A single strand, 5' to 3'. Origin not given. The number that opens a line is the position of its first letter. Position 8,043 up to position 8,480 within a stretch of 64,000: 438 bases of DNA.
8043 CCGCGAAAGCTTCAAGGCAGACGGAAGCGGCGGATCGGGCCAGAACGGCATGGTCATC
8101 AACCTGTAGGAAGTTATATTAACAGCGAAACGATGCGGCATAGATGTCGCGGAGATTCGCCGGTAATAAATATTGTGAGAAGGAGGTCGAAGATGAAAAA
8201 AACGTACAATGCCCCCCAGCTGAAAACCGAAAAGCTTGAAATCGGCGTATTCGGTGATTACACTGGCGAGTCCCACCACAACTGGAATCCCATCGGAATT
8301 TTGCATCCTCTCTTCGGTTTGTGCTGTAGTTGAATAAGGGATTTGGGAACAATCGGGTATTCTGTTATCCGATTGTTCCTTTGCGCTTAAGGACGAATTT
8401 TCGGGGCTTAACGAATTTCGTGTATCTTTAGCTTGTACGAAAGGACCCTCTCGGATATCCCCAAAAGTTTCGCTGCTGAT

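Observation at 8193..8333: Stand-alone 46-aa peptide gene with a YxxPxL leader-like motif and a Cys-Cys-Ser C-terminus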

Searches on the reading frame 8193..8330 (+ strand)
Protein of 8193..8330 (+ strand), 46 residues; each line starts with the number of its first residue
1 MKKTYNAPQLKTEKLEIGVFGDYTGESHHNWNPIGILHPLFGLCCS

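Call 4: search_protein_families(library=ncbifam, proteins=[window:8193-8330:+], max_evalue=1)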
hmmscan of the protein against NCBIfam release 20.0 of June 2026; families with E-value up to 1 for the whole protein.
seq(46 aa): 1 family
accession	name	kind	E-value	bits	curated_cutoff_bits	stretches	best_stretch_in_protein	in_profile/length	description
NF033528.1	lasso_cyano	subfamily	0.028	14.4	33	1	1-11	1-11/35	lasso peptide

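Call 7: find_encoding_contigs(protein=window:8193-8330:+, flank=10000, max_places=10)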
Protein seq(46 aa) (46 aa): 1 contig read that carries it; 1 place shown.
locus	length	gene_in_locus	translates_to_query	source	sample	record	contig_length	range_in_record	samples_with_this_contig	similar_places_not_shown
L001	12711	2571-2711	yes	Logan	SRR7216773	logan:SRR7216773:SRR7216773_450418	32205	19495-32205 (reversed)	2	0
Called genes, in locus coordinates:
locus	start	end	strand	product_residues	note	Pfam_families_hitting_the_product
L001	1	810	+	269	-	?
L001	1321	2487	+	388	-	PF02397:Bac_transf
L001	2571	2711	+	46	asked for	-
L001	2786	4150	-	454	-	PF00072:Response_reg, PF00158:Sigma54_activat, PF14532:Sigma54_activ_2, PF07728:AAA_5 (weak), PF25601:AAA_lid_14, PF02954:HTH_8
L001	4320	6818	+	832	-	PF00027:cNMP_binding, PF01966:HD, PF13487:HD_5, PF00501:AMP-binding, PF13193:AMP-binding_C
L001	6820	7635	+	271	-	-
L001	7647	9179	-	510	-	PF10531:SLBB (faint), PF22461:SLBB_2 (faint)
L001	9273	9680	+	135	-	PF01648:ACPS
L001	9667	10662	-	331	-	PF02540:NAD_synthase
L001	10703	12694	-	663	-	PF13522:GATase_6, PF13537:GATase_7, PF00733:Asn_synthase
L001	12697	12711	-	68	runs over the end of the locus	-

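Call 8: find_homologous_proteins(query=window:8193-8330:+, max_evalue=10)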
Query seq(46 aa) (46 aa): 2 proteins with E <= 10 among 2 candidates.
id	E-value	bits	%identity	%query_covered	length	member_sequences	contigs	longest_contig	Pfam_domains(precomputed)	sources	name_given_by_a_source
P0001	2.7e-26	107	100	100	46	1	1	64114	-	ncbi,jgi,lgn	-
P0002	2.5e-7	48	63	100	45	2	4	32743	-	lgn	-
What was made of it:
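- The only close database homologue is 63% identical as a protein (call 8).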

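Call 10: find_encoding_contigs(protein=P0002, flank=10000, max_places=10)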
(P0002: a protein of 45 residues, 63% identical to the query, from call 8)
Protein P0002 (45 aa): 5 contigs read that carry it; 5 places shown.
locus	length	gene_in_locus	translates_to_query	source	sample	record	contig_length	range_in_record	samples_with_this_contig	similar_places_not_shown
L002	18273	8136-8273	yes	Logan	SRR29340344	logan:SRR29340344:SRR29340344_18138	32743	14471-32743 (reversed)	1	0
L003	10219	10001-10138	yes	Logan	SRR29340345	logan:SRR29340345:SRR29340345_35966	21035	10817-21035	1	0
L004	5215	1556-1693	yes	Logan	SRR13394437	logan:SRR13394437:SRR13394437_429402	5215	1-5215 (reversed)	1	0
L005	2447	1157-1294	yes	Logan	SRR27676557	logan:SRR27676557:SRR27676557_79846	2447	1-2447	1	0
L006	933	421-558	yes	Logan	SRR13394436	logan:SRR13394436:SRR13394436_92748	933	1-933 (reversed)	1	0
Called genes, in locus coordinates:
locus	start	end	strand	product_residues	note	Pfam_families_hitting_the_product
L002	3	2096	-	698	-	?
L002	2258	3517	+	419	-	PF10093:EarP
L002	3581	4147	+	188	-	PF08207:EFP_N, PF01132:EFP, PF09285:Elong-fact-P_C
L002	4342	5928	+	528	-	PF01637:ATPase_2, PF24883:NPHP3_N (weak), PF00004:AAA (weak), PF13173:AAA_14 (faint), PF13191:AAA_16 (weak), PF13401:AAA_22 (weak)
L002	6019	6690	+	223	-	PF21155:VpsT-like_REC, PF00196:GerE, PF08281:Sigma70_r4_2 (weak)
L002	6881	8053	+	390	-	PF02397:Bac_transf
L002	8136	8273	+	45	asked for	-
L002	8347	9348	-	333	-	PF04055:Radical_SAM, PF13186:SPASM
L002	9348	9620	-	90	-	PF05402:PqqD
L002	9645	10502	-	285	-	PF27840:ScmC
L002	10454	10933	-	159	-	-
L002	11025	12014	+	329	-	PF00005:ABC_tran, PF13175:AAA_15 (faint), PF13304:AAA_21 (weak)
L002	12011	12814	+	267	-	PF01061:ABC2_membrane, PF06182:ABC2_membrane_6, PF12698:ABC2_membrane_3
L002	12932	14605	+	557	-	PF12733:Cadherin-like, PF19755:DUF6242 (faint), PF12733:Cadherin-like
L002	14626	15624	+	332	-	PF00535:Glycos_transf_2, PF13641:Glyco_tranf_2_3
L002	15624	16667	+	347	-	PF01522:Polysacc_deac_1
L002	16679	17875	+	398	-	PF20706:GT4-conflict, PF00534:Glycos_transf_1, PF13692:Glyco_trans_1_4, PF13524:Glyco_trans_1_2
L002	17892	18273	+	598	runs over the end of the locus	PF13537:GATase_7 (faint), PF00733:Asn_synthase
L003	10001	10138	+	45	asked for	-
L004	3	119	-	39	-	?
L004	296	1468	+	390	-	PF02397:Bac_transf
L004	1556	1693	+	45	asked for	-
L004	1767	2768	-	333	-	PF04055:Radical_SAM, PF13186:SPASM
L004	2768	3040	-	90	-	PF05402:PqqD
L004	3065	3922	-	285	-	PF27840:ScmC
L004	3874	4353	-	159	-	-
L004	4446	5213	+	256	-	?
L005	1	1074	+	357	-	?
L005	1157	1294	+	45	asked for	-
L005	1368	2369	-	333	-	PF04055:Radical_SAM, PF13186:SPASM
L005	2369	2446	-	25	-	?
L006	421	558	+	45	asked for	-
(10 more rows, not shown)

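Call 34: search_protein_representatives(alignment_id=A1)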
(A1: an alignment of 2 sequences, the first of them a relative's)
Query: 2 sequences, 48 profile positions. Proteins with E-value up to 0.001 (for the whole library): 98; up to 1e-10: 13; up to 1e-30: 0. The best 98 are listed.
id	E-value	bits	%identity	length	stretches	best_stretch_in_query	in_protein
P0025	2.2e-16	75.5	-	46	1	1-47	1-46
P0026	8.9e-15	70.3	-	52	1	1-48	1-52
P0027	9.3e-13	63.9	-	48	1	1-48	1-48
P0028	1.3e-12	63.4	-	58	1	1-48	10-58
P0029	2.3e-12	62.6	-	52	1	1-48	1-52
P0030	2.4e-12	62.6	-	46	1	1-48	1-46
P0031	2.5e-12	62.5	-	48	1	1-48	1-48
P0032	3.6e-12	62.0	-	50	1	1-47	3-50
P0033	4.7e-12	61.6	-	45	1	1-47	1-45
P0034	1.0e-11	60.5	-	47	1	2-47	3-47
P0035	1.7e-11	59.9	-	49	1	1-47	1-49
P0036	2.5e-11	59.3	-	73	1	1-47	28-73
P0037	5.7e-11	58.2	-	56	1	1-48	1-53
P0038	2.1e-10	56.4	-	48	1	2-47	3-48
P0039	7.6e-10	54.5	-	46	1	1-48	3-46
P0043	5.6e-09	51.8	-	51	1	2-47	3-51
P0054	1.2e-06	44.3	-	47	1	1-25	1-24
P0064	1.8e-05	40.5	-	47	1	1-27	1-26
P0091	1.7e-04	37.5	-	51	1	2-24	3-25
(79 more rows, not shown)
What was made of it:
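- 98 clusters at E <= 1e-3 among 1.84 billion representatives (call 34).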

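Call 40: search_protein_families(library=pfam, proteins=[window:8193-8330:+, P0054, P0064, P0043], max_evalue=0.1)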
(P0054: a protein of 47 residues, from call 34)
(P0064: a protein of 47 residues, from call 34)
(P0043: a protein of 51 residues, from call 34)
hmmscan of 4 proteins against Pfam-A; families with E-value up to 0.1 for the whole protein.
seq(46 aa): 0 families

P0054 (47 aa): 0 families

P0064 (47 aa): 0 families

P0043 (51 aa): 0 families

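Call 44: find_encoding_contigs(protein=P0054, flank=8000, max_places=2)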
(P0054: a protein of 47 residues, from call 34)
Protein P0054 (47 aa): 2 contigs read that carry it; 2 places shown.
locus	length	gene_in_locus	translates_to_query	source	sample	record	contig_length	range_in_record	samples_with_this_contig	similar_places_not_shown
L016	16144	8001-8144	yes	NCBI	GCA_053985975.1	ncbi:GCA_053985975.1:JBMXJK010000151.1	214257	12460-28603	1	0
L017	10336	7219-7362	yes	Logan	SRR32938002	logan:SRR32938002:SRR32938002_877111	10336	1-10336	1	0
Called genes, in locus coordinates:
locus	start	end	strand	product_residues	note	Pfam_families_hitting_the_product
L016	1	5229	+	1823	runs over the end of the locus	PF25778:DUF7948, PF06739:SBBP (faint), PF00041:fn3 (faint), PF13860:FlgD_ig (weak), PF18962:Por_Secre_tail (weak)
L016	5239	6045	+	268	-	PF13860:FlgD_ig (weak)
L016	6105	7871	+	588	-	PF00664:ABC_membrane, PF00005:ABC_tran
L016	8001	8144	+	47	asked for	-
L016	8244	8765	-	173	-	-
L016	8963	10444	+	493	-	PF13505:OMP_b-brl, PF02412:TSP_3 (faint), PF00691:OmpA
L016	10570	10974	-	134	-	PF00903:Glyoxalase (faint)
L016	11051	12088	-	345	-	PF00144:Beta-lactamase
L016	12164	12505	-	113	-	PF13630:SdpI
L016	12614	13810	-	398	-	PF00578:AhpC-TSA, PF08534:Redoxin, PF00085:Thioredoxin, PF13905:Thioredoxin_8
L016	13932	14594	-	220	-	PF08668:HDOD, PF18019:Cas3_HD (weak), PF01966:HD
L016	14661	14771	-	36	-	-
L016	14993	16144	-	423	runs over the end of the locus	PF00579:tRNA-synt_1b, PF22421:SYY_C-terminal, PF01479:S4 (weak)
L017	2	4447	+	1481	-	?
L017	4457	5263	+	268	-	PF13860:FlgD_ig (weak)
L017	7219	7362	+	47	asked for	-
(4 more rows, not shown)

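Call 56: find_related_loci(query=A4, collection=metagenome_contigs, flank=8000)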
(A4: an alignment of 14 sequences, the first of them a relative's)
Query A4 (46 aa) in metagenome_contigs; peptide patterns used: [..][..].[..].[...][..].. (x = any residue, [..] = any of these).
96 stretches matched a pattern; 8 encode a relative of the query (tblastn E <= 1e-3); 8 distinct loci.
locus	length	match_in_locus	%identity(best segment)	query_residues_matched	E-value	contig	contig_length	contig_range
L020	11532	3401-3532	63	1-46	2e-14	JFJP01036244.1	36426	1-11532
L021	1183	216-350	53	2-46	2e-13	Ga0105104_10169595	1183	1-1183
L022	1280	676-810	48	1-46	1e-11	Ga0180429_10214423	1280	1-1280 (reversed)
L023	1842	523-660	48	2-46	4e-10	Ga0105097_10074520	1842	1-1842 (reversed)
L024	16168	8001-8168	36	2-46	8e-9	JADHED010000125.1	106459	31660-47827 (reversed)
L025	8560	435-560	37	1-46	8e-8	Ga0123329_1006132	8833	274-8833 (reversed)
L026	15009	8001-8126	37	1-46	8e-8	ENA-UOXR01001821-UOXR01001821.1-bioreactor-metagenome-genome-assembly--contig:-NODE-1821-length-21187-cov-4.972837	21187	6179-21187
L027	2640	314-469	40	1-46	4e-7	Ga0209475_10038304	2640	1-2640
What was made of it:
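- Tried and rejected: A narrower alignment worked (call 56).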

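Call 77: search_protein_families(library=ncbifam, proteins=[L016:8244-8765:-], max_evalue=0.01)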
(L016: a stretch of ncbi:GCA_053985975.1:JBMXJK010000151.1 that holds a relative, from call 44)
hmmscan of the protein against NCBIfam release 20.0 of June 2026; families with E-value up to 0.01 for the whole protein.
L016:8244-8765:- (173 aa): 0 families

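Call 78: find_encoding_contigs(protein=P0064, flank=10000, max_places=3)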
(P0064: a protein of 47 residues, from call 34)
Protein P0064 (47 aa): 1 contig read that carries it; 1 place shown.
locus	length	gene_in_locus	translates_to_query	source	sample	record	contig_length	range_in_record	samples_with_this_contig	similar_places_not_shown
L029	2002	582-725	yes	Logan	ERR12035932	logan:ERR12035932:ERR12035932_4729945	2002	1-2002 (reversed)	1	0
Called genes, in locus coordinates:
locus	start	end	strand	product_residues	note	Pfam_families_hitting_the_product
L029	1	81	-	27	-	?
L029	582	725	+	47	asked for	-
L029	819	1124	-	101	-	PF05402:PqqD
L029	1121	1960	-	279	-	PF27840:ScmC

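Call 79: find_encoding_contigs(protein=P0091, flank=10000, max_places=3)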
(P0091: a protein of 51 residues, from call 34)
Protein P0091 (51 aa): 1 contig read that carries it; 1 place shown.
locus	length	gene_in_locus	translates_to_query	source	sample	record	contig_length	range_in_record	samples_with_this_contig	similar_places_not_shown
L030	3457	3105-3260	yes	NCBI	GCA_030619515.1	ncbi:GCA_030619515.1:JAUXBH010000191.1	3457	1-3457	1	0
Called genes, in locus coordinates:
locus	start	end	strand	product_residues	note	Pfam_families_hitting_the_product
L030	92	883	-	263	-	PF13439:Glyco_transf_4, PF13579:Glyco_trans_4_4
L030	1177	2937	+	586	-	PF00664:ABC_membrane, PF00005:ABC_tran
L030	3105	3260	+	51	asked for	-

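Call 82: find_homologous_proteins(query=A3, max_evalue=0.001)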
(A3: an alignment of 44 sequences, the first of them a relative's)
Query A3 (44 sequences) (46 aa, profile of the alignment): 82 proteins with E <= 0.001 among 613 candidates.
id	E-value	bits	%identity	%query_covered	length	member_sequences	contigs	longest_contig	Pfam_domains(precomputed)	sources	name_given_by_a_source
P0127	5.4e-19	86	64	100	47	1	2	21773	-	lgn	-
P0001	9.1e-19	85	100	100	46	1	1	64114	-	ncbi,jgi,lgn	-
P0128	3.1e-18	83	47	98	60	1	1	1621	-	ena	-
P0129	3.6e-18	83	51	100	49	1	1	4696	-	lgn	-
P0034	5.1e-18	83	53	98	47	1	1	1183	-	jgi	-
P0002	7.7e-18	82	63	100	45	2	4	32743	-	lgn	-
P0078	9.8e-18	82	39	98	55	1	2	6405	-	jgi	jgi:hypothetical protein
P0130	1.5e-17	81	45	100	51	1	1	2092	-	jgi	jgi:hypothetical protein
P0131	2.0e-17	81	38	98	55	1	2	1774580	-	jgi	jgi:hypothetical protein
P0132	2.9e-17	80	65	100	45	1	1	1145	-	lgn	-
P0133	3.0e-17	80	56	98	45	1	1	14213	-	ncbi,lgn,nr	ncbi:MAG: hypothetical protein JXB50_00720 [Spirochaetes bacterium]|nr:hypothetical protein [Spiroch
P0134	4.3e-17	80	45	98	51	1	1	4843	-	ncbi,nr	ncbi:hypothetical protein GF314_01835 [bacterium]|nr:hypothetical protein [bacterium]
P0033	6.8e-17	79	48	100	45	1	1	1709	-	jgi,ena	-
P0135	1.1e-16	78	44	39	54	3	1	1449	-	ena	-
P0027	1.2e-16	78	50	98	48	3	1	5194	-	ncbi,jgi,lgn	jgi:hypothetical protein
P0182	4.5e-4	38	52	50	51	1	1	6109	-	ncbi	ncbi:MAG: putative RiPP precursor [Candidatus Krumholzibacteriia bacterium]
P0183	5.6e-4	38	52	50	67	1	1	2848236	-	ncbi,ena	-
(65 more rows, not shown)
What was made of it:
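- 82 clusters in the 90% database (call 82).
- Tried and rejected: A 56%-identical peptide is annotated from a 'Spirochaetes bacterium' MAG (call 82).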

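Call 84: search_protein_families(library=ncbifam, proteins=[P0182, P0133, P0054, P0064, P0091, P0043, P0183], max_evalue=10)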
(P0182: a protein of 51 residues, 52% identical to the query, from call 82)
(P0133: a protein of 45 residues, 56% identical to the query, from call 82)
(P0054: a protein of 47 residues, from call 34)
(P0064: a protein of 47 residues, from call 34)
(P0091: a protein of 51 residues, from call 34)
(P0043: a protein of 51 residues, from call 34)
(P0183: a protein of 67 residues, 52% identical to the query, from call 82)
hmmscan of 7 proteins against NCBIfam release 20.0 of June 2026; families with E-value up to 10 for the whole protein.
P0182 (51 aa): 1 family
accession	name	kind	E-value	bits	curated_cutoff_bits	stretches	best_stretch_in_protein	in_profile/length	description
NF033528.1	lasso_cyano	subfamily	0.14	12.1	33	1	1-10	1-10/35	lasso peptide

P0133 (45 aa): 0 families

P0054 (47 aa): 0 families

P0064 (47 aa): 1 family
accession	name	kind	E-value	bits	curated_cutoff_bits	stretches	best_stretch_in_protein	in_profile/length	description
NF033528.1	lasso_cyano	subfamily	0.037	14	33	1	1-12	1-12/35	lasso peptide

P0091 (51 aa): 0 families

P0043 (51 aa): 0 families

P0183 (67 aa): 0 families

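Call 87: search_protein_families(library=pfam, proteins=[L024:902-2542:+, L024:2245-3732:+, L024:3612-4991:-, L024:5045-7885:+, L024:10505-11029:-, L024:11674-14547:+, L024:14571-15770:+, L026:3977-5650:+, L026:11034-12425:+, L026:12492-13757:+], max_evalue=0.0001)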
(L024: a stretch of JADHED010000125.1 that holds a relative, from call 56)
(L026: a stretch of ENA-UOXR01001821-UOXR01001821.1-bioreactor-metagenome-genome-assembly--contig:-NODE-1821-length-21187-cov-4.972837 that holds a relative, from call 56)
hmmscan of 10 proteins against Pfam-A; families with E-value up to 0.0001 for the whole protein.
L024:902-2542:+ (546 aa): 0 families

L024:2245-3732:+ (495 aa): 0 families

L024:3612-4991:- (459 aa): 0 families

L024:5045-7885:+ (946 aa): 0 families

L024:10505-11029:- (174 aa): 3 families
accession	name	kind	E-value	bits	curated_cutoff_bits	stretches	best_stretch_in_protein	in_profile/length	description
PF00132.30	Hexapep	-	1.3e-20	72.6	27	2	55-87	2-34/36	Bacterial transferase hexapeptide (six repeats)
PF14602.12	Hexapep_2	-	1.4e-12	47.5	27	1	123-155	3-34/34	Hexapeptide repeat of succinyl-transferase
PF25084.1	LbH_EIF2B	-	2.5e-09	37.6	54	1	34-105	24-93/105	EIF2B subunit epsilon LbH domain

L024:11674-14547:+ (957 aa): 0 families

L024:14571-15770:+ (399 aa): 0 families

L026:3977-5650:+ (557 aa): 1 family
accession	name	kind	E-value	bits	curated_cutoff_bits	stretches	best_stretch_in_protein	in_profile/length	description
PF13088.12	BNR_2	-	3.6e-10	40.1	31.4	1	241-449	80-276/277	BNR repeat-like domain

L026:11034-12425:+ (463 aa): 1 family
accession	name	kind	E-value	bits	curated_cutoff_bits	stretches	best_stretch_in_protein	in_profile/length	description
PF14907.12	NTP_transf_5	-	7.8e-45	153.8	31.2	1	73-325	3-248/249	Uncharacterised nucleotidyltransferase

L026:12492-13757:+ (421 aa): 5 families
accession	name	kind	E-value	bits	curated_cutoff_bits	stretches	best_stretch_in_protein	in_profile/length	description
PF13692.12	Glyco_trans_1_4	-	1.1e-27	97.5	27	1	223-360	2-142/142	Glycosyl transferases group 1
PF13439.12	Glyco_transf_4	-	4.3e-12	46.8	28.5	1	19-211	9-169/170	Glycosyltransferase Family 4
PF00534.26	Glycos_transf_1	-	5.7e-12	46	26.4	1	217-373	10-171/172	Glycosyl transferases group 1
PF13524.12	Glyco_trans_1_2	-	6.8e-11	42.7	25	1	281-384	30-138/144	Glycosyl transferase-like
PF13579.12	Glyco_trans_4_4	-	7.1e-11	43.1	29.7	1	15-207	4-158/158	Glycosyl transferase 4-like domain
